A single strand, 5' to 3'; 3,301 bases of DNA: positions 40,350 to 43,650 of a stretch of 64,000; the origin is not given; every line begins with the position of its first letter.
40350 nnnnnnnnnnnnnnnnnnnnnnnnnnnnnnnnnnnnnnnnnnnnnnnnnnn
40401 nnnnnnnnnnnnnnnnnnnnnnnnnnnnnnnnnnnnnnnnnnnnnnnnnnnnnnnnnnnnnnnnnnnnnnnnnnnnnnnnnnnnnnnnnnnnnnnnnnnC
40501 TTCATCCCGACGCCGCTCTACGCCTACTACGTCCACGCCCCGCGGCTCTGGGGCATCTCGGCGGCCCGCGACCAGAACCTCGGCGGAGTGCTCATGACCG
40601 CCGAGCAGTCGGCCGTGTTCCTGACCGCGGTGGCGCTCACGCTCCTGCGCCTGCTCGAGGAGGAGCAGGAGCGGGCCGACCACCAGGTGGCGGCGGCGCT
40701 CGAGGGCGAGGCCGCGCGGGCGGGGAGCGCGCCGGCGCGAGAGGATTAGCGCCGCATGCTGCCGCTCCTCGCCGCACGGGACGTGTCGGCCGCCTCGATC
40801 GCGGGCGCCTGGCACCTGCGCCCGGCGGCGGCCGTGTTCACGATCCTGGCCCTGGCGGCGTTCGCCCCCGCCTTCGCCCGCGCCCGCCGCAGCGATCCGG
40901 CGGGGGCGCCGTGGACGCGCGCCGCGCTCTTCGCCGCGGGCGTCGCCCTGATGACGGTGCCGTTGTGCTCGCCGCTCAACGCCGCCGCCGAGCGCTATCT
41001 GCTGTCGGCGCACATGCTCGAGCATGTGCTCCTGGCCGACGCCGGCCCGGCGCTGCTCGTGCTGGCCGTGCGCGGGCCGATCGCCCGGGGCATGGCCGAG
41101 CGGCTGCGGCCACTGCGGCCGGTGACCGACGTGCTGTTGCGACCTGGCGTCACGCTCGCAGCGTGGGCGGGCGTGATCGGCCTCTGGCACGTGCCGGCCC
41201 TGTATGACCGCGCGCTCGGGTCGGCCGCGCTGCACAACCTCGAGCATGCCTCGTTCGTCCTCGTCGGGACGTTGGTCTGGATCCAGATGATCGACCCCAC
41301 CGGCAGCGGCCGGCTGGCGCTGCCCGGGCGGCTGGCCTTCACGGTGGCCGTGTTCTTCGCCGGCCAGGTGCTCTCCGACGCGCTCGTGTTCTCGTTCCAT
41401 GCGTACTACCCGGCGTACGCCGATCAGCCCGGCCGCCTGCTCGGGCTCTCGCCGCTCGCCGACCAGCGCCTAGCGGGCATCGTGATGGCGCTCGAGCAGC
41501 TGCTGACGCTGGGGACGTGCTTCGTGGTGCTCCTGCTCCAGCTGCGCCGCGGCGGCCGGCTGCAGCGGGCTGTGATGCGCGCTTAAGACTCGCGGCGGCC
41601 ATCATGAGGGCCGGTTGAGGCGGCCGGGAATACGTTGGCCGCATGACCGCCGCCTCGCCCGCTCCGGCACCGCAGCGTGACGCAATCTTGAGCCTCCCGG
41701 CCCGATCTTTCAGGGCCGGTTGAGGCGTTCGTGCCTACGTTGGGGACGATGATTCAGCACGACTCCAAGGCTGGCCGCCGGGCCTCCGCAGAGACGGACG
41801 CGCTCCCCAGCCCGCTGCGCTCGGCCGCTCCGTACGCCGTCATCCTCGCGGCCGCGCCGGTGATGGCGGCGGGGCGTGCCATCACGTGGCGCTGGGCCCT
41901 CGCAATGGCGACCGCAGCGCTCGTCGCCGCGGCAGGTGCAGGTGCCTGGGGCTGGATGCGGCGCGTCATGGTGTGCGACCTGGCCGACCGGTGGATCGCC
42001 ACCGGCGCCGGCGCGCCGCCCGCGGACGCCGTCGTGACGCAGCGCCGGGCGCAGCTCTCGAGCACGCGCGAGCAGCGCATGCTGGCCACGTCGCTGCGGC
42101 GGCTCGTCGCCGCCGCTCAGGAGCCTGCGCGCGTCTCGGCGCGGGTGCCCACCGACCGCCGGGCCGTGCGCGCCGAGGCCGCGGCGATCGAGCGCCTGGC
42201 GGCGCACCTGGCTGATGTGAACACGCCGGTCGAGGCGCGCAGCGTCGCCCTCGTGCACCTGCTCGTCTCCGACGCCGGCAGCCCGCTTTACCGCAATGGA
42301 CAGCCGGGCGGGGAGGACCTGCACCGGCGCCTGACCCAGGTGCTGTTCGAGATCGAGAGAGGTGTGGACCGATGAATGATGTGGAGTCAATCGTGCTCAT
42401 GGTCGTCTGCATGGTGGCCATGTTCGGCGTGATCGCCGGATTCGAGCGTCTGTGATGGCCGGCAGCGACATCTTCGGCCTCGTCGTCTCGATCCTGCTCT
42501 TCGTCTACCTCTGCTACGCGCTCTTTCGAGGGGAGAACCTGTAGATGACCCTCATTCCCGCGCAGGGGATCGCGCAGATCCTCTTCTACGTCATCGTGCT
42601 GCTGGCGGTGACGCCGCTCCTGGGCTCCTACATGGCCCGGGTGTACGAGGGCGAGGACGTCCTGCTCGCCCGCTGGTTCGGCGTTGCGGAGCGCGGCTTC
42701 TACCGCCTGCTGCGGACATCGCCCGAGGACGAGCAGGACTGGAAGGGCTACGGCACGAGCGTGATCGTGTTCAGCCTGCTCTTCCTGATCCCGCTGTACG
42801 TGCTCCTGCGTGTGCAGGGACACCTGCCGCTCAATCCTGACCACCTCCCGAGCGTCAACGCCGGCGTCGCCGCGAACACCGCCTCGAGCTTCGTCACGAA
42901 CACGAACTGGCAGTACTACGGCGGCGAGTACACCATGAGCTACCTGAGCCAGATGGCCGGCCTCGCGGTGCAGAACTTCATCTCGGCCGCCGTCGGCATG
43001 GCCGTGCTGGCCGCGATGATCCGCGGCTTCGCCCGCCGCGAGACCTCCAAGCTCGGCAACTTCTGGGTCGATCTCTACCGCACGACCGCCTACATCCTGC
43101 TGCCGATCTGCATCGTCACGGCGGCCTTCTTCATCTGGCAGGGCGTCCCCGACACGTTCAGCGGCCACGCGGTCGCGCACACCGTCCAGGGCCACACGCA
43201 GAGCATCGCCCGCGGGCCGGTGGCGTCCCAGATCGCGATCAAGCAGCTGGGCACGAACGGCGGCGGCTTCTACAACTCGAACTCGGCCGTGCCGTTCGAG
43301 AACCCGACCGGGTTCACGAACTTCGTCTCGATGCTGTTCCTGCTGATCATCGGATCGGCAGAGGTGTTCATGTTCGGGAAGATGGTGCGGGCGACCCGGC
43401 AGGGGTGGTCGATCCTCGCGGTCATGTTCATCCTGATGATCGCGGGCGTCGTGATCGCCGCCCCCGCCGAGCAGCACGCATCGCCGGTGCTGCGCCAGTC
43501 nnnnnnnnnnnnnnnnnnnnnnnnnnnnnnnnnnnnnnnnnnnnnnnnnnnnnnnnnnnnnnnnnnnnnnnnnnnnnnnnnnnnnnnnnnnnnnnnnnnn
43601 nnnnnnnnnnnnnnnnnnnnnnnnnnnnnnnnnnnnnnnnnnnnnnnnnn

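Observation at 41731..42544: Two extra translationally coupled ORFs ahead of kdpF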

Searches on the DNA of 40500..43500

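Call 5: search_rna_families(source=window, start=40500, end=43500, threshold=evalue, max_evalue=1)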
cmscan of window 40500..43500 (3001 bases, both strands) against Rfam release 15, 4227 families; matches with E-value up to 1: 0.
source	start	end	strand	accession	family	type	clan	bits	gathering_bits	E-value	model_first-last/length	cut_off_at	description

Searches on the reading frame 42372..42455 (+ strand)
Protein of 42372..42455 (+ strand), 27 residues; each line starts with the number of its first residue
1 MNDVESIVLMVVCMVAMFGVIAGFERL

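Call 3: search_protein_families(library=pfam, proteins=[window:42372-42455:+], max_evalue=1)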
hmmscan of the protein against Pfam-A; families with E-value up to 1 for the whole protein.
window:42372-42455:+ (27 aa): 0 families

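Call 4: search_protein_families(library=ncbifam, proteins=[window:42372-42455:+], max_evalue=1)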
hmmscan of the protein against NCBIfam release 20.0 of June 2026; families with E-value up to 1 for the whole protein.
window:42372-42455:+ (27 aa): 0 families

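Call 34: search_protein_families(library=pfam, alignment_id=A3, max_evalue=10)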
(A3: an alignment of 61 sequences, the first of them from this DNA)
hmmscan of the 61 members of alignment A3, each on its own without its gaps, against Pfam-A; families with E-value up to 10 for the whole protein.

A. member 1, seq(27 aa): 0 families

B. families by the number of members that match (of 61 scanned): 13 families
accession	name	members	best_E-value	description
PF10215.14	Ost4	2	0.056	Oligosaccaryltransferase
PF08114.16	PMP1_2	2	0.13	ATPase proteolipid family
PF25487.1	ETR1_N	1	0.009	Ethylene receptor 1-like, N-terminal domain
PF11177.13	DUF2964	1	0.011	Protein of unknown function (DUF2964)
PF19483.4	DUF6019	1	0.018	Family of unknown function (DUF6019)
PF10766.14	AcrZ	1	0.024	Multidrug efflux pump-associated protein AcrZ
PF19629.4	DUF6133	1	0.03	Family of unknown function (DUF6133)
PF11151.13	DUF2929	1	0.11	Protein of unknown function (DUF2929)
PF03739.19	LptF_LptG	1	0.16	Lipopolysaccharide export system permease LptF/LptG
PF12704.14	MacB_PCD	1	0.3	MacB-like periplasmic core domain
PF00420.29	Oxidored_q2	1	0.56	NADH-ubiquinone/plastoquinone oxidoreductase chain 4L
PF13253.11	DUF4044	1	1.4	Protein of unknown function (DUF4044)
PF12365.13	DUF3649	1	1.5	Protein of unknown function (DUF3649)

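Call 104: list_cluster_members(proteins=[window:42372-42452:+, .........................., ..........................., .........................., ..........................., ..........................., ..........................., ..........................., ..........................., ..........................])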
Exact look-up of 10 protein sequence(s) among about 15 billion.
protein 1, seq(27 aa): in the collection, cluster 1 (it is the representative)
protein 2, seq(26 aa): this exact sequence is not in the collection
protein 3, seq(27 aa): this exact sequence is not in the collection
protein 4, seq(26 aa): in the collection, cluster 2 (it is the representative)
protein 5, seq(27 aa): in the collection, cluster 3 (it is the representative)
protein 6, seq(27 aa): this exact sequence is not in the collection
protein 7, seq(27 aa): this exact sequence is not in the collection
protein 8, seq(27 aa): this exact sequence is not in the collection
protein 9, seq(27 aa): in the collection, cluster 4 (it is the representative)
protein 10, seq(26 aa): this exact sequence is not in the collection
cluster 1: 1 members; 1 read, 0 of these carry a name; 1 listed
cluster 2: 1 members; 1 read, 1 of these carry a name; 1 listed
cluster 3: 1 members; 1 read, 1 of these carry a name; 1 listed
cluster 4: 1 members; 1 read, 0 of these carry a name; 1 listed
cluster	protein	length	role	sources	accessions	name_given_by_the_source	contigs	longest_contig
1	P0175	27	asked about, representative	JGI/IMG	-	-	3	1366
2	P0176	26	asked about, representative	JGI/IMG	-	hypothetical protein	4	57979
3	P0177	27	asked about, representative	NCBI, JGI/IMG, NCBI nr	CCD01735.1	conserved exported protein of unknown function (plasmid) [Azospirillum baldaniorum] | conserved exported protein of unknown function [Azospirillum baldaniorum]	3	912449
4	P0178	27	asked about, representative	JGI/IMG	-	-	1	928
